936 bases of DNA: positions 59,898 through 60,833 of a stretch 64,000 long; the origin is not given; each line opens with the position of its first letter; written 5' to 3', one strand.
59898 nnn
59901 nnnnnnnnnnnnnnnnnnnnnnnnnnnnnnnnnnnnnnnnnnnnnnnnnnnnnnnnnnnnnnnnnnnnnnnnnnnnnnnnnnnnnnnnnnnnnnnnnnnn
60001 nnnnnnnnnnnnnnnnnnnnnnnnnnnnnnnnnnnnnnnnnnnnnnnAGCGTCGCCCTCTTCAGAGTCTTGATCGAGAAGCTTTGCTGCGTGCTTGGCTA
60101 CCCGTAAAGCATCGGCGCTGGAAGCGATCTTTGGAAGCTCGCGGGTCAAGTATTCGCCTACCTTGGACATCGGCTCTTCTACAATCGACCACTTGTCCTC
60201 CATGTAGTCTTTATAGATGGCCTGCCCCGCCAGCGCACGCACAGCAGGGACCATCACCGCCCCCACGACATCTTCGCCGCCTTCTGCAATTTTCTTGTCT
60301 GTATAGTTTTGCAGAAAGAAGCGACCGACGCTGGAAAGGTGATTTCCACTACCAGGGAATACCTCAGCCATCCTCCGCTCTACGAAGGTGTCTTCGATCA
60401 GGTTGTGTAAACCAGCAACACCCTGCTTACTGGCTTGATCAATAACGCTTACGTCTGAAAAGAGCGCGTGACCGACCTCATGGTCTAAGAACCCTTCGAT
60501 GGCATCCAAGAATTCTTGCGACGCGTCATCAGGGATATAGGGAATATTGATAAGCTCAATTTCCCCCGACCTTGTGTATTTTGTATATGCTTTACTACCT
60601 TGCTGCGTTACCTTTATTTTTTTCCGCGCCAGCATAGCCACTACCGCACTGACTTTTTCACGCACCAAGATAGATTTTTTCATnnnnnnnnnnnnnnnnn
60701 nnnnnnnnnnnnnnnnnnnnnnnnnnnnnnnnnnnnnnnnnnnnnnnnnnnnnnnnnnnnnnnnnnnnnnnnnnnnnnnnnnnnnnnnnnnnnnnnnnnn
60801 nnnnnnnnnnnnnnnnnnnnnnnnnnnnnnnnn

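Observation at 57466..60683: CobS-like AAA+ ATPase (with N-terminal zinc ribbon) paired with a CobT-like vWA protein carrying a 100-aa acidic Ser/Asp/Glu repeat linker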

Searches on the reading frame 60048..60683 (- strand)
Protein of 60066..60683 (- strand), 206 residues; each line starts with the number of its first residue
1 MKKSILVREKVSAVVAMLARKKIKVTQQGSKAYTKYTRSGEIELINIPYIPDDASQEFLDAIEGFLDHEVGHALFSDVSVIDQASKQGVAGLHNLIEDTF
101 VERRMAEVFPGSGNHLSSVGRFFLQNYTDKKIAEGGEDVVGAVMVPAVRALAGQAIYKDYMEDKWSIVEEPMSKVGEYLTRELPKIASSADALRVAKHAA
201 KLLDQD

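Call 17: search_protein_families(library=pfam, proteins=[window:60066-60683:-], max_evalue=10)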
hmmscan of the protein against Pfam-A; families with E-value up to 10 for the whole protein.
seq(206 aa): 1 family
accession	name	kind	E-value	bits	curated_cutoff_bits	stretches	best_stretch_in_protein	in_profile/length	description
PF06213.17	CobT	-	0.0037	17.2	26.1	1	11-117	11-114/276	Cobalamin biosynthesis protein CobT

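Call 38: search_solved_structures(query=A2, max_evalue=10, show_alignments=3)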
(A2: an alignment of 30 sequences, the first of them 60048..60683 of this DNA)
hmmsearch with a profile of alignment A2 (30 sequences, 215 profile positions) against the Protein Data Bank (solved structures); distinct sequences matched with E-value up to 10: 4.
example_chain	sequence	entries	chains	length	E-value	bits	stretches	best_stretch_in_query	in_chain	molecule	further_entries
9zq6_B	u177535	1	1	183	0.0068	19.1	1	90-142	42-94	AcrIIA26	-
6gy8_A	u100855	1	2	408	0.061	15.9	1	163-212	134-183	XaxA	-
6gy6_A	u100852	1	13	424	0.065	15.8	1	163-212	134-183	XaxA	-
4g97_A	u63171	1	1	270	0.47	13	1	57-81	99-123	Response regulator receiver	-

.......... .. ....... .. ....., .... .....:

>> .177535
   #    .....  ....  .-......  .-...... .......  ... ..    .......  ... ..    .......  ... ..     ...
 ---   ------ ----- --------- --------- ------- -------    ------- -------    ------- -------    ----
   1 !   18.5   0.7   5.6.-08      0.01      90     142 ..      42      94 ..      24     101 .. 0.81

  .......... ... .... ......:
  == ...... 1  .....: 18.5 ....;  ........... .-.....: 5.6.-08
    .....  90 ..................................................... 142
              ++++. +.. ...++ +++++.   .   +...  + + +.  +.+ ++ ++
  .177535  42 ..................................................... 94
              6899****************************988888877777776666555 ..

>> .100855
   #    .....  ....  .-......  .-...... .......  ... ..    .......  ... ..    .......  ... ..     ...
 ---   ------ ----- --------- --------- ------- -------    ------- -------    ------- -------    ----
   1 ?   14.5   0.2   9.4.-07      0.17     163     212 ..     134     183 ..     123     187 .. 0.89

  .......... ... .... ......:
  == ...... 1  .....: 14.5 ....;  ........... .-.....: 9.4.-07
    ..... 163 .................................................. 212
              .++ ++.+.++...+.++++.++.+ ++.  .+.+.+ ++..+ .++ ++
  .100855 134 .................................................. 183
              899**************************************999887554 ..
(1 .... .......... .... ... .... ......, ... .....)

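Call 43: predict_structure(alignment_id=A2)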
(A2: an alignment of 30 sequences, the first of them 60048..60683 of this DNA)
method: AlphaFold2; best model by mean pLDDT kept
length: 212 residues; sequences in the alignment: 30
mean_pLDDT: 92.3   pTM: 0.85
mean pLDDT of the five models: 92.3, 91.6, 91.1, 90.5, 90.1
residues with pLDDT >= 90: 174; 70-90: 30; 50-70: 3; < 50: 5
segments of 3 or more residues with pLDDT < 50: 208-212
pLDDT, mean of each block of 10 residues (from residue 1): 86 89 90 88 92 91 94 95 95 97 95 94 94 92 97 97 97 97 97 98 72 38
secondary structure, 60 per line:
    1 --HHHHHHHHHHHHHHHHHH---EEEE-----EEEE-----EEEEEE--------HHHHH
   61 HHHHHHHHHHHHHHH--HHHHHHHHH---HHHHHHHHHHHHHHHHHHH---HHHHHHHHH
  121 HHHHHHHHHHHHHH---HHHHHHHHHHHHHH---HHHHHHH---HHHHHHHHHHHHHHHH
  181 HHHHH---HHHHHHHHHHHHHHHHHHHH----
elements in order: H3-20 E24-27 E33-36 E42-47 H56-75 H78-86 H90-108 H112-134 H138-151 H155-161 H165-185 H189-208

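Call 53: fold_search(model_id=the predicted structure, library=pdb)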
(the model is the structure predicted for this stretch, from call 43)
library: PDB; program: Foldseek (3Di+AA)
matches with E <= 10: 99; with E <= 0.001: 0
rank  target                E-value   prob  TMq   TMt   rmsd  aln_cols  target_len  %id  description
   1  6nt9_A                7.6e-01  0.06  0.14  0.06  32.4       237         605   13  Cryo-EM structure of the complex between human TBK1 and chicken STING (released 2019-03-06)
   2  6xr2_B                9.7e-01  0.16  0.21  0.26  12.9       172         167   17  Computationally designed right-handed alpha/alpha homotrimeric toroid with 3 repeats per subunit (released 2021-07-14)
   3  6o8c_A                1.0e+00  0.04  0.14  0.06  31.7       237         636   14  Crystal structure of STING CTT in complex with TBK1 (released 2019-05-22)
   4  4jl9                  1.2e+00  0.03  0.11  0.05  33.5       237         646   10  Crystal structure of mouse TBK1 bound to BX795 (released 2013-06-19)
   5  8s2p_AAA              1.2e+00  0.03  0.10  0.11  26.0       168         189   14  Crystal structure of Borrelia burgdorferi paralogous family 12 outer surface protein BBH37 (space group p21) (released 2025-03-05)
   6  4iwq                  1.7e+00  0.03  0.14  0.06  30.0       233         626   12  Crystal structure and mechanism of activation of TBK1 (released 2013-03-13)
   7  4im2                  1.7e+00  0.03  0.11  0.05  28.6       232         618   12  Structure of Tank-Binding Kinase 1 (released 2013-03-06)
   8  7bmh_B                1.8e+00  0.08  0.21  0.19  19.0       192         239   10  Crystal structure of a light-driven proton pump LR (Mac) from Leptosphaeria maculans (released 2021-07-07)
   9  6rez_D                1.8e+00  0.06  0.19  0.16  19.4       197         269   13  Crystal structure of the light-driven sodium pump KR2 in the pentameric form, pH 5.0 (released 2019-04-24)
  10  6rst                  1.8e+00  0.04  0.14  0.06  31.3       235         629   12  TBK1 in complex with inhibitor compound 24 (released 2020-01-01)
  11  5sx9_B                1.9e+00  0.03  0.14  0.13  33.5       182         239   12  Crystal Structure of PI3Kalpha in complex with fragment 14 (released 2017-02-15)
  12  8s2p_BBB              2.2e+00  0.02  0.11  0.12  26.6       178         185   13  Crystal structure of Borrelia burgdorferi paralogous family 12 outer surface protein BBH37 (space group p21) (released 2025-03-05)
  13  6rf4_A                2.3e+00  0.06  0.20  0.17  19.1       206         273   13  Crystal structure of the potassium-pumping S254A mutant of the light-driven sodium pump KR2 in the pentameric form, pH (released 2019-04-24)
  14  8f6i_B                2.3e+00  0.05  0.16  0.13  17.5       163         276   13  Cryo-EM structure of a Zinc-loaded symmetrical D70A mutant of the YiiP-Fab complex (released 2023-02-08)
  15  6qd6_H                2.4e+00  0.07  0.19  0.12  14.9       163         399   13  Molecular scaffolds expand the nanobody toolkit for cryo-EM applications: crystal structure of Mb-cHopQ-Nb207 (released 2019-12-18)
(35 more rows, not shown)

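Call 54: search_protein_families(library=pfam, alignment_id=A2, max_evalue=1)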
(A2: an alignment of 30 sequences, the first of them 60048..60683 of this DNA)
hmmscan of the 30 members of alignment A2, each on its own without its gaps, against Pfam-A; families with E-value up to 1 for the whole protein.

A. member 1, window:60048-60683:- (212 aa): 1 family
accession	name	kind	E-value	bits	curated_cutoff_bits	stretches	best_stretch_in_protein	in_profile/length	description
PF06213.17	CobT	-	0.0038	17.2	26.1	1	11-117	11-114/276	Cobalamin biosynthesis protein CobT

B. families by the number of members that match (of 30 scanned): 19 families
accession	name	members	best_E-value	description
PF06213.17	CobT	29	1.2e-10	Cobalamin biosynthesis protein CobT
PF19671.4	DUF6174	2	0.0011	Family of unknown function (DUF6174)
PF23589.2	WH_AprA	2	0.0046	AprA winged helix domain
PF18863.6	AbiJ_NTD4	1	0.0011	AbiJ N-terminal domain 4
PF20757.2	M_large_dom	1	0.0096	Protein M, large region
PF04450.18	BSP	1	0.036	Peptidase of plants and bacteria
PF22233.2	PhyR_sigma-like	1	0.051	Response regulator PhyR, sigma-like domain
PF15544.11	Ntox6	1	0.057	Bacterial toxin 6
PF09569.16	RE_ScaI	1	0.069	ScaI restriction endonuclease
PF06586.17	TraK_N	1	0.093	TraK N-terminal domain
PF10463.15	Peptidase_U49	1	0.12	Peptidase U49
PF02604.26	PhdYeFM_antitox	1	0.12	Antitoxin Phd_YefM, type II toxin-antitoxin system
PF12967.12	DUF3855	1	0.13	Domain of Unknown Function with PDB structure (DUF3855)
PF17018.10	MICSWaP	1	0.13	Spore wall protein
PF09970.15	DUF2204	1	0.14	Nucleotidyl transferase of unknown function (DUF2204)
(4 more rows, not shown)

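Call 79: fold_search(model_id=the predicted structure, library=viral)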
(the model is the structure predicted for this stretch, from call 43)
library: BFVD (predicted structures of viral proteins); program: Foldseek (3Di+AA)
matches with E <= 10: 142; with E <= 0.001: 9
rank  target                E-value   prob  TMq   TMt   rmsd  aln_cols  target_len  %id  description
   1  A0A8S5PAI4            1.5e-08  1.00  0.68  0.25   5.7       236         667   22  Cobalamin biosynthesis protein [Siphoviridae sp. ctmpG14]
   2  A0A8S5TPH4            3.5e-07  1.00  0.67  0.29   5.2       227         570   22  VWFA domain-containing protein [Podoviridae sp. ct2iq11]
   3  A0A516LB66            1.6e-06  1.00  0.58  0.33   6.8       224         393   24  (no name in the UniProt tables at hand)
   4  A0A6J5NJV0            2.5e-05  1.00  0.60  0.21   6.0       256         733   19  Cobalt chelatase, CobT subunit [uncultured Caudovirales phage]
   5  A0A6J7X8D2            1.8e-04  1.00  0.64  0.25   6.5       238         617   15  Cobalamin biosynthesis protein CobT VWA domain containing protein [uncultured Caudovirales phage]
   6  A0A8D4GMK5            2.1e-04  1.00  0.60  0.23   5.4       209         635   18  (no name in the UniProt tables at hand)
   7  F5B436                2.5e-04  1.00  0.57  0.20   5.7       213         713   20  (no name in the UniProt tables at hand)
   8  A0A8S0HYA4            4.5e-04  1.00  0.53  0.61   5.5       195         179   15  (no name in the UniProt tables at hand)
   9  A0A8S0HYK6            7.3e-04  1.00  0.60  0.58   5.6       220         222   17  (no name in the UniProt tables at hand)
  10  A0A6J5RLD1            1.7e-03  1.00  0.52  0.20   7.0       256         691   16  VWFA domain containing protein [uncultured Caudovirales phage]
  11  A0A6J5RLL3            1.7e-03  1.00  0.48  0.20   7.9       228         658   18  VWFA domain containing protein [uncultured Caudovirales phage]
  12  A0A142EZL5            1.9e-03  1.00  0.60  0.18   5.6       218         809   16  (no name in the UniProt tables at hand)
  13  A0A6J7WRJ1            3.2e-03  1.00  0.51  0.19   8.2       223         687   17  VWFA domain containing protein [uncultured Caudovirales phage]
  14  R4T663                4.0e-03  1.00  0.55  0.35   5.7       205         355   12  Uncharacterized protein [Haloarcula hispanica tailed virus 2]
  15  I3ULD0                5.1e-03  1.00  0.54  0.19   6.3       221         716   14  (no name in the UniProt tables at hand)
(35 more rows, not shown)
